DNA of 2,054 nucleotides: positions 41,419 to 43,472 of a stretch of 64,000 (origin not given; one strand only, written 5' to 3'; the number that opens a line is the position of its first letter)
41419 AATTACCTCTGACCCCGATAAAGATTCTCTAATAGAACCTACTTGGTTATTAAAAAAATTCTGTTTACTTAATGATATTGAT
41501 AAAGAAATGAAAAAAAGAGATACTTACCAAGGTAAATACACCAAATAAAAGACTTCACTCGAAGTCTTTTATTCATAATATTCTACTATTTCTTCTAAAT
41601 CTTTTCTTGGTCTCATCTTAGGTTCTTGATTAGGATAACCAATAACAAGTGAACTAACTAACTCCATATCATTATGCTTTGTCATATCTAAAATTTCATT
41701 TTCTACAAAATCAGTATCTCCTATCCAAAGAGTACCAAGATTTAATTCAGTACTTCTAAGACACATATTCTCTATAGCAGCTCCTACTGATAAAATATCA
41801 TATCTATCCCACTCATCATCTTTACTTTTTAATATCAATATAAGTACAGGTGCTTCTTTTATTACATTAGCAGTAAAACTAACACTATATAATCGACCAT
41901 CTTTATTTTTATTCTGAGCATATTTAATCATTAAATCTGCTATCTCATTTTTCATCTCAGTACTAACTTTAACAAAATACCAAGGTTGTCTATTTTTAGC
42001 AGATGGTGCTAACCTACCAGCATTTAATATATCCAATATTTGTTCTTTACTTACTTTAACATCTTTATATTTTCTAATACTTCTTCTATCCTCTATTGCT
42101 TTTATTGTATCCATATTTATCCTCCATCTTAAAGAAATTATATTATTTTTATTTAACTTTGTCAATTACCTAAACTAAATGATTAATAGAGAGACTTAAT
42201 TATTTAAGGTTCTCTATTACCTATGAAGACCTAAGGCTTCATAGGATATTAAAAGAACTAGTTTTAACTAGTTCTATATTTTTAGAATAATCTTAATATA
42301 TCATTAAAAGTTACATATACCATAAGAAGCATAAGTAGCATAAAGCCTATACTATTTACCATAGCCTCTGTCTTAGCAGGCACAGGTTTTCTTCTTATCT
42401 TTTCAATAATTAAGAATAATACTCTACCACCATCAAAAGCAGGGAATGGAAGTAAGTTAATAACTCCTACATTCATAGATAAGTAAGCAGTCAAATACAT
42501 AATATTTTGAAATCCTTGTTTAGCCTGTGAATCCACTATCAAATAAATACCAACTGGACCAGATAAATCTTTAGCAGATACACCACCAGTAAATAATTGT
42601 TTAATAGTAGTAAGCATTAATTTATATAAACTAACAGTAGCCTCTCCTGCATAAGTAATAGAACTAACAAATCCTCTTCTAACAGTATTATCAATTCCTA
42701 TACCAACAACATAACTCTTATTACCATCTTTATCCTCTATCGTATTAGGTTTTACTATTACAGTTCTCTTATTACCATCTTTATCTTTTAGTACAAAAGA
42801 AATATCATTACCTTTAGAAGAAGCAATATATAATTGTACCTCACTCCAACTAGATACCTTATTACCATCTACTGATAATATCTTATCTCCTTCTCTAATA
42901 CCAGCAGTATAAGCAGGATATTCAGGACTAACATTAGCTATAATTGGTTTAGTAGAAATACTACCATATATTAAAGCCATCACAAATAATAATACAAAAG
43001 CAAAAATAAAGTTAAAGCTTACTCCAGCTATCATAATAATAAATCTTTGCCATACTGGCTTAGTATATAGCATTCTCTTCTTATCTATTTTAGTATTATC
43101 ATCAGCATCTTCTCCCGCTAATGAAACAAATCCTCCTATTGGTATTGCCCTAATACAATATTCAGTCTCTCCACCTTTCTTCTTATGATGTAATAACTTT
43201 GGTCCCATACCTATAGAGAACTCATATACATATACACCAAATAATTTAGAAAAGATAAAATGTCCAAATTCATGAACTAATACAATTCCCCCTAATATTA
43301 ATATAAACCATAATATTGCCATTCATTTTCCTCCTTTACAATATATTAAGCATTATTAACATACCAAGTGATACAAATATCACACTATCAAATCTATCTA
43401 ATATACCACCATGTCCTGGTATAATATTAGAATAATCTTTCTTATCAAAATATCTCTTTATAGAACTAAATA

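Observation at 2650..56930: Abundant family of dispersed intergenic palindromic repeat elements (at least 9 copies in 64 kb) built from a few hairpin modules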

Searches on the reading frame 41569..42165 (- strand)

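Call 43: search_protein_families(library=pfam, proteins=[window:41569-42165:-])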
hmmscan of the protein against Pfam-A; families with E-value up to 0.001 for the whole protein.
window:41569-42165:- (198 aa): 2 families
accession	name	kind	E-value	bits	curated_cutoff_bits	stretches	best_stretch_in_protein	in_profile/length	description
PF00881.29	Nitroreductase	-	4.4e-28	99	23.5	1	24-177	1-167/167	Nitroreductase family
PF14512.11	TM1586_NiRdase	-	1.1e-17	64.8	27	2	77-197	40-152/215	Putative TM nitroreductase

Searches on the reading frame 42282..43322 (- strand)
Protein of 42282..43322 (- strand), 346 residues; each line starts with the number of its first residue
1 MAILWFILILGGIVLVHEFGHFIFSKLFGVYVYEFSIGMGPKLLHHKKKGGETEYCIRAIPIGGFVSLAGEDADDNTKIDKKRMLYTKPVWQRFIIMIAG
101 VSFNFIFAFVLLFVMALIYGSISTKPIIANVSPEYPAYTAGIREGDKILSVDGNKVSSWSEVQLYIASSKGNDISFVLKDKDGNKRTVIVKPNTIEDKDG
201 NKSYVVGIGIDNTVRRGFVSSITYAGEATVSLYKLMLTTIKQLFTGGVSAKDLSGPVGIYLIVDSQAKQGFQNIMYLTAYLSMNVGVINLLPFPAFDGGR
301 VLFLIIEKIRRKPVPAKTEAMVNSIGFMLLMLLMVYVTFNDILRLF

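Call 43: search_protein_families(library=pfam, proteins=[window:42282-43322:-])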
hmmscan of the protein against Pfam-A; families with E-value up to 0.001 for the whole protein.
window:42282-43322:- (346 aa): 6 families
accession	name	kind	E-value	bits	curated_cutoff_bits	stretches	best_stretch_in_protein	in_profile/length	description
PF02163.28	Peptidase_M50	-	5.9e-69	232.2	27.2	1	6-333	2-221/221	Peptidase family M50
PF17820.7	PDZ_6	-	5.9e-10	39.2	27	1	127-176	1-50/54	PDZ domain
PF00595.29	PDZ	-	1.3e-08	35.5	23.2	1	125-169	26-70/81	PDZ domain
PF13180.12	PDZ_2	-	5.5e-08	33.4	27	1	125-187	13-75/80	PDZ domain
PF14685.13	PDZ_Tricorn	-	2.6e-05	24.6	25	1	141-190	37-88/88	Tricorn protease PDZ domain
PF21558.3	Pept_S41_N_bact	-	0.00011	22.5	27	1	132-169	10-48/87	Bacteroidetes, Peptidase, S41 family, N-terminal domain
